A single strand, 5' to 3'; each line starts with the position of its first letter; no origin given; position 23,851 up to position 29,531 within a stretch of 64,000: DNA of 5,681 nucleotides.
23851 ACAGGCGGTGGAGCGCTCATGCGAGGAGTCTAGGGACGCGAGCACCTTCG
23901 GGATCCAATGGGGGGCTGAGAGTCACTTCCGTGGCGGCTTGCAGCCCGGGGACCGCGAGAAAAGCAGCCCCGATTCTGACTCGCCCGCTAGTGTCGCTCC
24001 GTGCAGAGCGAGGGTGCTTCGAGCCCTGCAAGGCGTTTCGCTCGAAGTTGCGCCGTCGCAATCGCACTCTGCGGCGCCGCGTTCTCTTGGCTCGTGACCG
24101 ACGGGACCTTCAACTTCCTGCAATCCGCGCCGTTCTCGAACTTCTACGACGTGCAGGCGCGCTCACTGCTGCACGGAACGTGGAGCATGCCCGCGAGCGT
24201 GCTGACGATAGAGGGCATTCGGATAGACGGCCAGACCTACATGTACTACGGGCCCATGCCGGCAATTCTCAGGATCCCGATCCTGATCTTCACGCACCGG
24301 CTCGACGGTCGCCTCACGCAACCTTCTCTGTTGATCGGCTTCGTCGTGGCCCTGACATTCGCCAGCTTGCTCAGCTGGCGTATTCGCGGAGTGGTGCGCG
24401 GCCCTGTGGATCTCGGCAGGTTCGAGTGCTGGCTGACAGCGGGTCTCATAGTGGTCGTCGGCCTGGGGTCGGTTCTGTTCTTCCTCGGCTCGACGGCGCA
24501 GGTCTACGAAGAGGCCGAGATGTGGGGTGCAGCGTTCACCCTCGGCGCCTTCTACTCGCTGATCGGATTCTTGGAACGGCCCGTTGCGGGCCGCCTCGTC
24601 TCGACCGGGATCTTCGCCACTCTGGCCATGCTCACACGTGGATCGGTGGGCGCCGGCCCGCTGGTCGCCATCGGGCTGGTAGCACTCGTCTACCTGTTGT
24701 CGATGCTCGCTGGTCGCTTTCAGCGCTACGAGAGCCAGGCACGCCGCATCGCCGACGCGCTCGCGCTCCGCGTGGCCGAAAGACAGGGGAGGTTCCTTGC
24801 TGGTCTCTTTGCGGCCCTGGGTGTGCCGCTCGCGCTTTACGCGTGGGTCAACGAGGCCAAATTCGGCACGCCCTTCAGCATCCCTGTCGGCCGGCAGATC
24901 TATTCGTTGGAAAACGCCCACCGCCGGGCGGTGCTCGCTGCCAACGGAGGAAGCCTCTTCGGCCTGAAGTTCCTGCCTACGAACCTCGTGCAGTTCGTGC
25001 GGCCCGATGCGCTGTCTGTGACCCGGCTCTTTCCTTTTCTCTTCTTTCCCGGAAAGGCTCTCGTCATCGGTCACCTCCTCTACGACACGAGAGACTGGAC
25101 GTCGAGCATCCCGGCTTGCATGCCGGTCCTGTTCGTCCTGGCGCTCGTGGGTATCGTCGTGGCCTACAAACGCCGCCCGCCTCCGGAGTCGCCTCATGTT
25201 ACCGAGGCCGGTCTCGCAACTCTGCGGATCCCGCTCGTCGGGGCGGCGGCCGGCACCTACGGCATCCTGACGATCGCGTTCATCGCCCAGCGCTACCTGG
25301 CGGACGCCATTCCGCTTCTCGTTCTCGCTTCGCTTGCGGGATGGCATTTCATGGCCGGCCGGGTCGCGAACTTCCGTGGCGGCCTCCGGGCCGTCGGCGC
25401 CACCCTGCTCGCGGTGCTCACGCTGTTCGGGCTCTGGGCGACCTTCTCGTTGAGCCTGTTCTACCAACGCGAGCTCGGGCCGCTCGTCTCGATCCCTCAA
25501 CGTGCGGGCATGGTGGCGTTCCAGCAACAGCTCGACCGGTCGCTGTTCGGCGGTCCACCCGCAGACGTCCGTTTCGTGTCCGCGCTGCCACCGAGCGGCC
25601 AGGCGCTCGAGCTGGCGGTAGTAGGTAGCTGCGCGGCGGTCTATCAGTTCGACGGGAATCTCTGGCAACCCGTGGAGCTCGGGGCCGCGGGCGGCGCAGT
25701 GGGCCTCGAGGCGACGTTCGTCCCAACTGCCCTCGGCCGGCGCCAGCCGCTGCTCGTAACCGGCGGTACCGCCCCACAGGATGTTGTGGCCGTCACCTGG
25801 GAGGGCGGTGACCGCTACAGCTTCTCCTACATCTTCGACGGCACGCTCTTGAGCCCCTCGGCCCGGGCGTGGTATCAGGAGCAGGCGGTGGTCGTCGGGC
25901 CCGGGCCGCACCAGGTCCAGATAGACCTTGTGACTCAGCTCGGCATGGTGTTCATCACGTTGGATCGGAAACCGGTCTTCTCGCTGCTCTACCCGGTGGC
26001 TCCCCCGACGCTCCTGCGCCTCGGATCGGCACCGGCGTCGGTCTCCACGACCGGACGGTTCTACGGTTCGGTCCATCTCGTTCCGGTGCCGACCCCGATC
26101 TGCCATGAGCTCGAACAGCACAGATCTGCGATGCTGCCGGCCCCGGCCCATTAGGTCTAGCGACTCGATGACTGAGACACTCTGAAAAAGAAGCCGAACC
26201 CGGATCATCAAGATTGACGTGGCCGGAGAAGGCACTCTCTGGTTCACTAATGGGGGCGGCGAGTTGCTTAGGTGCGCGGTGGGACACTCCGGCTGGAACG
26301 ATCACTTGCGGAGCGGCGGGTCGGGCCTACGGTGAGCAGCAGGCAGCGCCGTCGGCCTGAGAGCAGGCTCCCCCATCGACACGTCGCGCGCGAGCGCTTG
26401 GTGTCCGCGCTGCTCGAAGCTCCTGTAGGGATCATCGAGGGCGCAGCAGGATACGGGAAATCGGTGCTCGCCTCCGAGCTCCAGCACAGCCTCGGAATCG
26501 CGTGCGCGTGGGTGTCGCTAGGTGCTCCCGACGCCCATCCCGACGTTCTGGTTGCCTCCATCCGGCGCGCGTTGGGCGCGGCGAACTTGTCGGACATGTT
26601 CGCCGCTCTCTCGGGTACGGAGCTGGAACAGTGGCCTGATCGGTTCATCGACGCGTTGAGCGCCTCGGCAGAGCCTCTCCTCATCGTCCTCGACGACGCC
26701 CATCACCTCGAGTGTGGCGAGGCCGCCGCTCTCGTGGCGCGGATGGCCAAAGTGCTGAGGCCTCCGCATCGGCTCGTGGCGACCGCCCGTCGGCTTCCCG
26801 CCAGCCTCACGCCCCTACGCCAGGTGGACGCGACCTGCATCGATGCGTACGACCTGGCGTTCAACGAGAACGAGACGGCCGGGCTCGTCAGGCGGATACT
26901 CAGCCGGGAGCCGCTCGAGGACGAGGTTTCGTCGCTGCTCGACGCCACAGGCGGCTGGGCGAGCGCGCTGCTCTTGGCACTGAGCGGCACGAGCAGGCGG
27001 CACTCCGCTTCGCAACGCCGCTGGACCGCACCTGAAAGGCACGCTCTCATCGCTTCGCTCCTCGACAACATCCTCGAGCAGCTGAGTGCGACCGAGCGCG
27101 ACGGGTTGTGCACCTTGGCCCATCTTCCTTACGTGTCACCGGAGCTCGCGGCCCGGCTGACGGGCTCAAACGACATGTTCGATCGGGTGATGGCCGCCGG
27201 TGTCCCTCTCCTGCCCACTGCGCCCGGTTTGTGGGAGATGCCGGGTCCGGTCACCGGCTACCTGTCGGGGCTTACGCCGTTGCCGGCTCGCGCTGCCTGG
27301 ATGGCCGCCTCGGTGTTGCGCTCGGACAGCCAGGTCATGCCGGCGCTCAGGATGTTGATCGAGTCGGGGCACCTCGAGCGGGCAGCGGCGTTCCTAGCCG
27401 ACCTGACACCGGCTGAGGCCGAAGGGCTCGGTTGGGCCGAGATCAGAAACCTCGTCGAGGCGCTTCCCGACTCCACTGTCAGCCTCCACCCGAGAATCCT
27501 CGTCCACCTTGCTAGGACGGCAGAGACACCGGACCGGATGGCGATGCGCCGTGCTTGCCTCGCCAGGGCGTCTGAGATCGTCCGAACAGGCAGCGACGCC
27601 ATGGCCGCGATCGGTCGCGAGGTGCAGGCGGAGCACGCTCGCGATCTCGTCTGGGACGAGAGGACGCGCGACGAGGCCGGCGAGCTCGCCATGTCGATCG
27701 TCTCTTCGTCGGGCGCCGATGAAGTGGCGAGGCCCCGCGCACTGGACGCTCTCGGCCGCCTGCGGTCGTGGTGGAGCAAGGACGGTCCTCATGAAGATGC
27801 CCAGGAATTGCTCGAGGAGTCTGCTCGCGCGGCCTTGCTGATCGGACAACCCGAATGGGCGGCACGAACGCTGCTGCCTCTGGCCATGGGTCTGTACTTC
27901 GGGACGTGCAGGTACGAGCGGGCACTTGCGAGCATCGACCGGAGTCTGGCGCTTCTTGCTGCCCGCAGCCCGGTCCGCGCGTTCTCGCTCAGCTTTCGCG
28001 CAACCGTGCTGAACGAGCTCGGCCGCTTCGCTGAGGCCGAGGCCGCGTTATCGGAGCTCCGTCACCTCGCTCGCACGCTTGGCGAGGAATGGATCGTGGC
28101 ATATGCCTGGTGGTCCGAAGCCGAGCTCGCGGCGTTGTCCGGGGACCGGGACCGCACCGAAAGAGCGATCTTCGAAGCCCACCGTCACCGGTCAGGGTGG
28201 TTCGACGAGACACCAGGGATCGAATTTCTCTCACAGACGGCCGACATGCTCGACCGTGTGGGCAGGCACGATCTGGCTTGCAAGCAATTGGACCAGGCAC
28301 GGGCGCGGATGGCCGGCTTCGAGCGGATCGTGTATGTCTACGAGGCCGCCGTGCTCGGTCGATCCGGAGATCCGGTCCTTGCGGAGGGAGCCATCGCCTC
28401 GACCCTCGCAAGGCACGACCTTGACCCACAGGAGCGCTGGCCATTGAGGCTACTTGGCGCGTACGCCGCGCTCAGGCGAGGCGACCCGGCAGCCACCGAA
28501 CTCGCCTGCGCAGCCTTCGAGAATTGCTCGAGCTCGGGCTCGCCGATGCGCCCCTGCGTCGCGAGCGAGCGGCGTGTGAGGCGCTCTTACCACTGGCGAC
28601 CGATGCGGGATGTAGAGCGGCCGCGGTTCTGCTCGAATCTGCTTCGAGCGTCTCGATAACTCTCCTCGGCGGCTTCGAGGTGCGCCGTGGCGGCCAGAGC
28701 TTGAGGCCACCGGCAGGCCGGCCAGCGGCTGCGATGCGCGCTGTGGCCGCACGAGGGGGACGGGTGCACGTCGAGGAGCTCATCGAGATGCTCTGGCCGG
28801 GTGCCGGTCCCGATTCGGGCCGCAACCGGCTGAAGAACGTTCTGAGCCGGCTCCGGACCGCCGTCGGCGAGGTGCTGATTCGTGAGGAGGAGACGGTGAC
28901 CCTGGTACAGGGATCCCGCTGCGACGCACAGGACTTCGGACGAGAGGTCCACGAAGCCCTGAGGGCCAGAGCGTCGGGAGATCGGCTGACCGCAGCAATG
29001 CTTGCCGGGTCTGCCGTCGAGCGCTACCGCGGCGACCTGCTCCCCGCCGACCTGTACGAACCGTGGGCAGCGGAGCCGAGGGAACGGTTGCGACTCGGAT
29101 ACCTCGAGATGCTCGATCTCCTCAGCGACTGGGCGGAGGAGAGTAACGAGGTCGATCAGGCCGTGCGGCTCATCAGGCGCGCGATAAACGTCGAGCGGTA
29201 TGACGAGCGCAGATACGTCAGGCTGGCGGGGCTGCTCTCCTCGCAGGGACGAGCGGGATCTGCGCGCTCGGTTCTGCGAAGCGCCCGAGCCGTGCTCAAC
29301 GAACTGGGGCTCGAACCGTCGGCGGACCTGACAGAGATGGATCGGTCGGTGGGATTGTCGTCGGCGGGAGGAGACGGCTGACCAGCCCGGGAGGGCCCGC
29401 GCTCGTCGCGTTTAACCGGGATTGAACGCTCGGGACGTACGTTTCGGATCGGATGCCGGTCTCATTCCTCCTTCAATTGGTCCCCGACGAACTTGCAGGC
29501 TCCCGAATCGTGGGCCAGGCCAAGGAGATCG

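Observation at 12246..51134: Seven GT-C-type membrane glycosyltransferase candidates in about 37 kb: an uncharacterised polyprenyl-phosphate-linked envelope glycan system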

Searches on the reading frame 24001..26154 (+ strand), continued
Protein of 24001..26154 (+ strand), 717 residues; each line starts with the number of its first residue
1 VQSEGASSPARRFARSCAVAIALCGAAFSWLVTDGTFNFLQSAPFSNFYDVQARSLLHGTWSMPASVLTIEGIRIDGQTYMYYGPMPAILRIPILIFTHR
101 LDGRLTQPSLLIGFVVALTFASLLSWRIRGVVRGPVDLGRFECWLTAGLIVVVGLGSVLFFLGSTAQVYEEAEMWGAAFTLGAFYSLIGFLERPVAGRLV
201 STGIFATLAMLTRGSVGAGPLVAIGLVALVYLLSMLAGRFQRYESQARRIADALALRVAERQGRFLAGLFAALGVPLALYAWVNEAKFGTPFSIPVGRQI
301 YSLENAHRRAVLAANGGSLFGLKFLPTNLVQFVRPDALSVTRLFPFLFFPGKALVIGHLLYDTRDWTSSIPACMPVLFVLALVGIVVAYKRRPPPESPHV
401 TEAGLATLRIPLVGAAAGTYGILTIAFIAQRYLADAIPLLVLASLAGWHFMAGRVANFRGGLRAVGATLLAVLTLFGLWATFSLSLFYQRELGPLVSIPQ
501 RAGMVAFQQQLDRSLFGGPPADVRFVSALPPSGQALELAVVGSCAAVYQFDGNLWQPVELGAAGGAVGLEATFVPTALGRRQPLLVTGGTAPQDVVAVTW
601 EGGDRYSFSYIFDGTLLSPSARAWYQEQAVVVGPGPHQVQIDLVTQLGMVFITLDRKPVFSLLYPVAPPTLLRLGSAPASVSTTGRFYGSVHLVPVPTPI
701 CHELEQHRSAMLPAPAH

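Call 85: find_encoding_contigs(protein=P0430, flank=10000, max_places=2)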
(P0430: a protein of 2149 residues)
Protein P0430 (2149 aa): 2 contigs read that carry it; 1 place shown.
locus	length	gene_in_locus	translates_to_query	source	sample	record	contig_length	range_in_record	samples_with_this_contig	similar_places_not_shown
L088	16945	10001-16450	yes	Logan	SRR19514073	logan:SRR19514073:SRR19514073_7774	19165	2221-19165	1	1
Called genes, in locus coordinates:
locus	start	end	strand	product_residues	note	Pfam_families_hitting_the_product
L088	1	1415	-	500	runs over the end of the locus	PF13231:PMT_2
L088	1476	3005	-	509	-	-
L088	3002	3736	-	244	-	PF00535:Glycos_transf_2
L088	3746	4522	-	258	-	PF13489:Methyltransf_23, PF13847:Methyltransf_31 (weak), PF08241:Methyltransf_11, PF08242:Methyltransf_12, PF13649:Methyltransf_25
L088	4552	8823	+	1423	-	PF11847:GT-C_AftD, PF22633:F5_F8_type_C_2 (faint), PF24607:CBM_AftD (faint), PF00754:F5_F8_type_C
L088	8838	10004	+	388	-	PF13439:Glyco_transf_4, PF13579:Glyco_trans_4_4, PF20706:GT4-conflict, PF00534:Glycos_transf_1, PF13692:Glyco_trans_1_4, PF13524:Glyco_trans_1_2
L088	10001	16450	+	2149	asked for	PF11847:GT-C_AftD, PF22633:F5_F8_type_C_2 (faint), PF24607:CBM_AftD, PF00754:F5_F8_type_C (weak)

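Call 89: search_protein_families(library=ncbifam, proteins=[L088:1476-3005:-, L088:3002-3736:-], max_evalue=0.0001)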
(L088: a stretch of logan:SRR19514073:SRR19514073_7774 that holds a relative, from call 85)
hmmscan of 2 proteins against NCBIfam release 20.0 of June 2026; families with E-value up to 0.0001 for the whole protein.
L088:1476-3005:- (509 aa): 0 families

L088:3002-3736:- (244 aa): 10 families
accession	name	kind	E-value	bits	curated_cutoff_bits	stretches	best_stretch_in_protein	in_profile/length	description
TIGR04182.1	glyco_TIGR04182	equivalog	8.6e-19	68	325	1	6-213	4-198/293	S-layer glycoprotein N-glycosyltransferase AglJ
NF058614.1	PPMAGASynPpgS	equivalog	1.2e-15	57.6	370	1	5-203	3-194/226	polyprenyl-phospho-N-acetylgalactosaminyl synthase PpgS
NF007986.1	PRK10714.1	equivalog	2.1e-14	53.2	529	1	5-216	9-211/316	undecaprenyl-phosphate 4-deoxy-4-formamido-L-arabinose transferase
NF041391.1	DPhHxTase_Halo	equivalog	1.8e-13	49.9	375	1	10-214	3-191/213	dolichyl-phosphate hexose transferase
NF053846.1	glyco_with_XrtP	equivalog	1.4e-11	43.8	520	1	7-76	46-118/440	XrtP-associated glycosyltransferase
NF047588.1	GlcsyltransPgfSStrep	equivalog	2e-10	40.4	500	1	6-163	5-159/308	glycosyltransferase PgfS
TIGR03937.1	PgaC_IcaA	equivalog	7.6e-10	38.3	422.3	1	6-98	49-141/407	poly-beta-1,6-N-acetyl-D-glucosamine synthase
TIGR03469.1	HpnB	hypoth_equivalog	1.8e-08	33.9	379.25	1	5-112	47-163/386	hopene-associated glycosyltransferase HpnB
NF045692.1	OglycostaseCruG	equivalog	5.2e-07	28.9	600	1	5-100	44-143/386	2'-O-glycosyltransferase CruG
TIGR04283.1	glyco_like_mftF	equivalog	6.2e-06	26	182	1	6-53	3-51/221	TIGR04283 family arsenosugar biosynthesis glycosyltransferase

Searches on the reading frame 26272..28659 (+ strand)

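Call 6: search_protein_families(library=pfam, proteins=[window:26272-28659:+], max_evalue=0.01)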
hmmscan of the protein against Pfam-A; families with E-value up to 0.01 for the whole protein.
window:26272-28659:+ (795 aa): 4 families
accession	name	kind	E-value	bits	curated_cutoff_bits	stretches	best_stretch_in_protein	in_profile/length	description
PF13191.12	AAA_16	-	3e-08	34.8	32.6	1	41-162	10-159/167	AAA ATPase domain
PF13401.12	AAA_22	-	1e-07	32.8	27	1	50-153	5-102/130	AAA domain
PF13424.12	TPR_12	-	0.0013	19.3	30.1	0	504-562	16-75/77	Tetratricopeptide repeat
PF05729.18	NACHT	-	0.0043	17.3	26.7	0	54-173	4-129/167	NACHT domain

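Call 66: search_protein_families(library=pfam, proteins=[window:26272-28659:+], max_evalue=1)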
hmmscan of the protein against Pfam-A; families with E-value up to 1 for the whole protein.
window:26272-28659:+ (795 aa): 7 families
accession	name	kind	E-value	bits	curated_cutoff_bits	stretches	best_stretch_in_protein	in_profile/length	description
PF13191.12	AAA_16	-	3e-08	34.8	32.6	1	41-162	10-159/167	AAA ATPase domain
PF13401.12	AAA_22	-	1e-07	32.8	27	1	50-153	5-102/130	AAA domain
PF13424.12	TPR_12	-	0.0013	19.3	30.1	2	504-562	16-75/77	Tetratricopeptide repeat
PF05729.18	NACHT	-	0.0043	17.3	26.7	1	54-173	4-129/167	NACHT domain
PF25559.1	DUF7931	-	0.025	14.7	27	1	154-210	56-110/149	Domain of unknown function (DUF7931)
PF07721.20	TPR_4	-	0.073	14.2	27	1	572-593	3-24/26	Tetratricopeptide repeat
PF25201.1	nSTAND6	-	0.24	11.9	27.7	1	41-146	9-113/148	Novel STAND NTPase 6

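Call 89: search_protein_families(library=ncbifam, proteins=[window:26272-28659:+], max_evalue=0.0001)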
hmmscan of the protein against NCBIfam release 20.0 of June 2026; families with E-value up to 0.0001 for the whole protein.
window:26272-28659:+ (795 aa): 1 family
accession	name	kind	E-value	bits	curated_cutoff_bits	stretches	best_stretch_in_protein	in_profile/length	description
NF003420.0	PRK04841.1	equivalog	2.3e-21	75.6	537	1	34-304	13-296/903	HTH-type transcriptional regulator MalT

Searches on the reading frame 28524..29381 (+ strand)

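Call 6: search_protein_families(library=pfam, proteins=[window:28524-29381:+], max_evalue=0.01)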
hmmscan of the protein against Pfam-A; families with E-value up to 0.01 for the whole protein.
window:28524-29381:+ (285 aa): 2 families
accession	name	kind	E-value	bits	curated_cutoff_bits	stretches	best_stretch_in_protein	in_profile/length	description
PF03704.23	BTAD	-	5.3e-13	50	22.1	1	133-275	1-144/146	Bacterial transcriptional activator domain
PF17874.7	TPR_MalT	-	0.0013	18.6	45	1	126-260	50-193/336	MalT-like TPR region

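Call 89: search_protein_families(library=ncbifam, proteins=[window:28524-29381:+], max_evalue=0.0001)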
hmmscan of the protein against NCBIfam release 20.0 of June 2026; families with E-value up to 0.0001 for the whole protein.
window:28524-29381:+ (285 aa): 0 families
